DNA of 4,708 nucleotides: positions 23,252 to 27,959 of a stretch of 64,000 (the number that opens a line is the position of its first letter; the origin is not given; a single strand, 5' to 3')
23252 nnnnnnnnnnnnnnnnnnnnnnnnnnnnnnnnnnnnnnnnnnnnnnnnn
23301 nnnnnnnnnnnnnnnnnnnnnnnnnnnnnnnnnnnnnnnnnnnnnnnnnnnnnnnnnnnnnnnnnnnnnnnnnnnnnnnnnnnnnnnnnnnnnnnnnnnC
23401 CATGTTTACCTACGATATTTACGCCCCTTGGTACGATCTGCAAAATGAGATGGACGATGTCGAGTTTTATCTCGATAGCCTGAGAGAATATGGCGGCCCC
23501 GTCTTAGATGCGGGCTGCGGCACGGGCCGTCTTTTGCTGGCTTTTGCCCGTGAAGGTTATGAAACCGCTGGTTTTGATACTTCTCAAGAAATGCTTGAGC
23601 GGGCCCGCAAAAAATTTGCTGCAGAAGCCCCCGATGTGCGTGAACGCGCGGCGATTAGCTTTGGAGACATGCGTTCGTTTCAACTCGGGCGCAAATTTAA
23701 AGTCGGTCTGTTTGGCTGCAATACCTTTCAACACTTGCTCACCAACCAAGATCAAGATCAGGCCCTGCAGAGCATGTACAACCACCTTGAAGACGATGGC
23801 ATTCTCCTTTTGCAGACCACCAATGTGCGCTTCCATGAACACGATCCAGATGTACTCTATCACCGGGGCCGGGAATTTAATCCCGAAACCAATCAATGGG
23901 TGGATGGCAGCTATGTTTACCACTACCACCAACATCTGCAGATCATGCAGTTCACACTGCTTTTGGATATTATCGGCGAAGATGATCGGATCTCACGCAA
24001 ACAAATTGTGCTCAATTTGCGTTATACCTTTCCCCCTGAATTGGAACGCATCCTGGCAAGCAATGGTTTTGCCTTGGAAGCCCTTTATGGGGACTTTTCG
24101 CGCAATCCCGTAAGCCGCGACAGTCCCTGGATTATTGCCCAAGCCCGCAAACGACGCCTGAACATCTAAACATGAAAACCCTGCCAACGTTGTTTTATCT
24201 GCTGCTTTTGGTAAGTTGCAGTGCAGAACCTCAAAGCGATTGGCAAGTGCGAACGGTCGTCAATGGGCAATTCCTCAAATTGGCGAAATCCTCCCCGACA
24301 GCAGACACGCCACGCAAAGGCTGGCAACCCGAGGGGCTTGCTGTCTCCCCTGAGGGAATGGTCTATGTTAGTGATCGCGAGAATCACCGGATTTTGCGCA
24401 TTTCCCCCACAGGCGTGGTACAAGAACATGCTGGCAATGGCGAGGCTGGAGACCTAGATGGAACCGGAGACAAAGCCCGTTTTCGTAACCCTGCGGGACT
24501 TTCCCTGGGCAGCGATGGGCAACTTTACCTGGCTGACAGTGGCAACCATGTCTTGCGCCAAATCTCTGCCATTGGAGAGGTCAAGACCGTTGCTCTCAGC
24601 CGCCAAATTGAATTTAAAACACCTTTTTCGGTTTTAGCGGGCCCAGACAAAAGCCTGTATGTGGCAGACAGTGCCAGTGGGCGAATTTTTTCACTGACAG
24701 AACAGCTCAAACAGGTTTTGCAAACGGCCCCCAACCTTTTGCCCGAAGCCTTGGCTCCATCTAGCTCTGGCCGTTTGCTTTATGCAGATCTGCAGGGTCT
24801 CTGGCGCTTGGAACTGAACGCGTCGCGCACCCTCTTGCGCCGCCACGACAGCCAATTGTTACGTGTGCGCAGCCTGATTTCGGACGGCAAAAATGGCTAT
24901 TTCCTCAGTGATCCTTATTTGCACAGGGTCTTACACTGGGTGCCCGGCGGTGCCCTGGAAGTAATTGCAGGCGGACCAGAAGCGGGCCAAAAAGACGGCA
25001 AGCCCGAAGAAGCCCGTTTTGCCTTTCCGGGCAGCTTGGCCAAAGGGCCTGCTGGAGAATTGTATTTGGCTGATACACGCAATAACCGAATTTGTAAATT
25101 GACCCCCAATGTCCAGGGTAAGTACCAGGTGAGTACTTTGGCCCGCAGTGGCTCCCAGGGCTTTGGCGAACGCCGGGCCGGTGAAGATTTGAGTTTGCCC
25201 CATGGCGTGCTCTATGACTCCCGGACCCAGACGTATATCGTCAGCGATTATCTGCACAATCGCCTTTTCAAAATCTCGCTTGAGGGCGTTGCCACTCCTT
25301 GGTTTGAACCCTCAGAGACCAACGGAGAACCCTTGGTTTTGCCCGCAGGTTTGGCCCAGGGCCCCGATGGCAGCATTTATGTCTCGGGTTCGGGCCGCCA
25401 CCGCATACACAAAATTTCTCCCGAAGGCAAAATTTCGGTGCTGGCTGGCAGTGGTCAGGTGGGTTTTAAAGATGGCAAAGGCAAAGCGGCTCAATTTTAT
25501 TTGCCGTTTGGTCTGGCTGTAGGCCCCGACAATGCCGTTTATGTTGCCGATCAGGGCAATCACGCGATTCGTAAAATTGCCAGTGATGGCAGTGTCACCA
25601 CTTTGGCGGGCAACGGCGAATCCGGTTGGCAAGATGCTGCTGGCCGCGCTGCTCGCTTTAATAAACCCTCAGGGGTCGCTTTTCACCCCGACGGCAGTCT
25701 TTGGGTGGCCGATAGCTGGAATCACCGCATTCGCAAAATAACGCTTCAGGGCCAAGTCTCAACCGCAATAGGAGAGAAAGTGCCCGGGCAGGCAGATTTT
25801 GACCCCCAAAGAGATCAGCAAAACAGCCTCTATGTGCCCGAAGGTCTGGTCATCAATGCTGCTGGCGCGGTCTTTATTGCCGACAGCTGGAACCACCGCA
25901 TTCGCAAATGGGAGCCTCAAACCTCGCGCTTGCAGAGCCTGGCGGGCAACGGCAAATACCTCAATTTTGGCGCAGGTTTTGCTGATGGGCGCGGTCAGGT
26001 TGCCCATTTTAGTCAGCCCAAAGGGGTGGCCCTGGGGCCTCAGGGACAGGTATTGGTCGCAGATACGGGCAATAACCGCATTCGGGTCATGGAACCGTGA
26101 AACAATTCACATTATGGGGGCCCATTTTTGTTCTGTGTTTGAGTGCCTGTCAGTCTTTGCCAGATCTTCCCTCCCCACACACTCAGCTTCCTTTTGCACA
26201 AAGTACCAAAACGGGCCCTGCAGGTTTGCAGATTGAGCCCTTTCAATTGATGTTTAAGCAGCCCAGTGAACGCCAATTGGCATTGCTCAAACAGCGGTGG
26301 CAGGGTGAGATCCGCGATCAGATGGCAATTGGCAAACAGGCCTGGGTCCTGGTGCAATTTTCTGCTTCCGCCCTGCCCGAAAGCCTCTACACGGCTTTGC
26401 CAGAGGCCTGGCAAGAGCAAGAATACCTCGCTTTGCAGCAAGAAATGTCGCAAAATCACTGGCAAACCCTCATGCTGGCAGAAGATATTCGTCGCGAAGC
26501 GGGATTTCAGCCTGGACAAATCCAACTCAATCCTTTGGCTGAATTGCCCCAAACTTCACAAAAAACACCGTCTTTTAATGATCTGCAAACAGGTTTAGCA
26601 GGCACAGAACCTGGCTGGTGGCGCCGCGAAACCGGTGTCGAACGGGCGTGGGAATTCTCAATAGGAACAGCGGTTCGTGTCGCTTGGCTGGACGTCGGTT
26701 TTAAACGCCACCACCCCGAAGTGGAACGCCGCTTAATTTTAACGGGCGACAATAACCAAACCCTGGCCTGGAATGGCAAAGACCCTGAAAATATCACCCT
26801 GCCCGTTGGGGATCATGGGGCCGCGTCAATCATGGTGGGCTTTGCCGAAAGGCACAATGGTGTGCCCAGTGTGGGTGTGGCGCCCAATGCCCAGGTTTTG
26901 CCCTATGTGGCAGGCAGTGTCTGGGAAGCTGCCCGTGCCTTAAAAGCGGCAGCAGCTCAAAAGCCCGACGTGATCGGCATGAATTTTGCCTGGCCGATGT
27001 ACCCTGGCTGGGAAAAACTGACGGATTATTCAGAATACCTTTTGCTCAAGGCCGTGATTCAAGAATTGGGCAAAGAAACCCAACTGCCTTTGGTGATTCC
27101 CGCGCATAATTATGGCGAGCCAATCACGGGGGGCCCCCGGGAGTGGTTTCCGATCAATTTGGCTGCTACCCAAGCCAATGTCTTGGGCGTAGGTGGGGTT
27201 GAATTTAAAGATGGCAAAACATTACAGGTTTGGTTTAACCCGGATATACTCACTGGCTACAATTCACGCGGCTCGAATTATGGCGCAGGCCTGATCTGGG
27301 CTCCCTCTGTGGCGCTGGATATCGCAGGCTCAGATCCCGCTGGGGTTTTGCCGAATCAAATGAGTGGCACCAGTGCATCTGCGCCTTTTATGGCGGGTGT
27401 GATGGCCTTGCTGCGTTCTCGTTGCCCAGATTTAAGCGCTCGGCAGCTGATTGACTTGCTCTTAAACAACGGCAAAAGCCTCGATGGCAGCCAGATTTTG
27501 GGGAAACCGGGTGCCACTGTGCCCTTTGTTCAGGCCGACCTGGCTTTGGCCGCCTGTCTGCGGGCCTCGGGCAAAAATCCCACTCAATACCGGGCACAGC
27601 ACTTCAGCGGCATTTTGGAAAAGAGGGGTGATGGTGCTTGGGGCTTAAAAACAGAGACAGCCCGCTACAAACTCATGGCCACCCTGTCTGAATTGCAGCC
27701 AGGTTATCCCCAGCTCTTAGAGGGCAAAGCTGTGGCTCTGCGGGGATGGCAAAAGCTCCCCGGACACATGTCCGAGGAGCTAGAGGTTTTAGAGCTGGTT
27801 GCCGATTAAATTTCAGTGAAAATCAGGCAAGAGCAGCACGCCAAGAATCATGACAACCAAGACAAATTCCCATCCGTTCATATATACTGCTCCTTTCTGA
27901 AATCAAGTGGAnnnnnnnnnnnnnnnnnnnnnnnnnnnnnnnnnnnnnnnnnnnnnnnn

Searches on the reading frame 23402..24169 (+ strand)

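Call 41: search_protein_families(library=pfam, proteins=[window:23402-24169:+], max_evalue=0.001)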
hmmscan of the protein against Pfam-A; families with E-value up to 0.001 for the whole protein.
window:23402-24169:+ (255 aa): 6 families
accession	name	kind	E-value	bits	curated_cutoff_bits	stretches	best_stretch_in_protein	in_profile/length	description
PF13649.12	Methyltransf_25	-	1.6e-16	61.2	27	1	34-133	1-97/97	Methyltransferase domain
PF13489.12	Methyltransf_23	-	5.9e-14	52.6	27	1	20-182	13-145/164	Methyltransferase domain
PF08242.18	Methyltransf_12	-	1.3e-13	52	30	1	35-135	1-98/98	Methyltransferase domain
PF13847.12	Methyltransf_31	-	3.9e-12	46.5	27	1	32-141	5-113/145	Methyltransferase domain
PF08241.18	Methyltransf_11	-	6.3e-12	46.4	21.2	1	35-136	1-94/95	Methyltransferase domain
PF02353.26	CMAS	-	1.3e-06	28.4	27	1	29-146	61-173/273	Mycolic acid cyclopropane synthetase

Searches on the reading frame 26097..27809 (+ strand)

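Call 42: search_protein_families(library=pfam, proteins=[window:26097-27809:+], max_evalue=0.001)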
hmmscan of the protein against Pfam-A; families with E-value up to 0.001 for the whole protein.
window:26097-27809:+ (570 aa): 1 family
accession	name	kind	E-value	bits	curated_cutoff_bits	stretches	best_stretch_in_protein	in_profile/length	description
PF00082.27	Peptidase_S8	-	6.2e-19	68.8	21.8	1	190-461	1-275/288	Subtilase family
